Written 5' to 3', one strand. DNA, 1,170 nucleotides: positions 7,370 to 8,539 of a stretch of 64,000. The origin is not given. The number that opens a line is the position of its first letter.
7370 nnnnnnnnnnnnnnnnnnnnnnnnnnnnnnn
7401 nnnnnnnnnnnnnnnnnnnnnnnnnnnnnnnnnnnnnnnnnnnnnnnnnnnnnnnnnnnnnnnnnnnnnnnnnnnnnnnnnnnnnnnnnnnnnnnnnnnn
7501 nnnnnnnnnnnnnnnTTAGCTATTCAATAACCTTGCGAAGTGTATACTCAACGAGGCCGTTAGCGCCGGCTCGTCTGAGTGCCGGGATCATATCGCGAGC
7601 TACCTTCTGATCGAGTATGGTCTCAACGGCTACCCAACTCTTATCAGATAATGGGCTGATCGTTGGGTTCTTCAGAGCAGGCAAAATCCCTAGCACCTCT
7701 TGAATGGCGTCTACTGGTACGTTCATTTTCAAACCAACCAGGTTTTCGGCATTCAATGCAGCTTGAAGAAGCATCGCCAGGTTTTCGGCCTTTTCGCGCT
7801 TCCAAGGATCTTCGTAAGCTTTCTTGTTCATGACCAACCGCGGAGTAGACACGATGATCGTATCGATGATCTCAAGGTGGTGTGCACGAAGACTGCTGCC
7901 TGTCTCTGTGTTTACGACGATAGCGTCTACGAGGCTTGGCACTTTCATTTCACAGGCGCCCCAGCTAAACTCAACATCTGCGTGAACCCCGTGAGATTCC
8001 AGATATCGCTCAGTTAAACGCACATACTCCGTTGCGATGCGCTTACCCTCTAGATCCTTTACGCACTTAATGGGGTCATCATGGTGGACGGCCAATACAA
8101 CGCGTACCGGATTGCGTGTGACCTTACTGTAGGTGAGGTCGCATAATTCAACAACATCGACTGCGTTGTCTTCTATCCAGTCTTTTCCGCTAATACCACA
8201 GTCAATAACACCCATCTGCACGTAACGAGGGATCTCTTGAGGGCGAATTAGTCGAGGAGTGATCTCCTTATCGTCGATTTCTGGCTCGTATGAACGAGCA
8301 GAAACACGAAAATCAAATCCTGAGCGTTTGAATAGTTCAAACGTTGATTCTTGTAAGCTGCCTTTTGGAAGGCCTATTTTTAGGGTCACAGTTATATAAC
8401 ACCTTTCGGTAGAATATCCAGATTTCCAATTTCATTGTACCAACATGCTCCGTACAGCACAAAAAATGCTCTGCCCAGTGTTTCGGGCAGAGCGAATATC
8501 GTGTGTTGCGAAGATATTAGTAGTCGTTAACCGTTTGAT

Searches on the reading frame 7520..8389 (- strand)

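Call 6: search_protein_families(library=pfam, proteins=[window:7520-8389:-])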
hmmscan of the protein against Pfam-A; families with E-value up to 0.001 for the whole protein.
window:7520-8389:- (289 aa): 2 families
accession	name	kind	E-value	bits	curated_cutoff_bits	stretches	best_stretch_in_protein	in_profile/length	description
PF01634.23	HisG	-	7.3e-42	143.4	25.5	1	49-209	1-157/158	ATP phosphoribosyltransferase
PF08029.16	HisG_C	-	3.2e-22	78.9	23.5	1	214-286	1-73/73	HisG, C-terminal domain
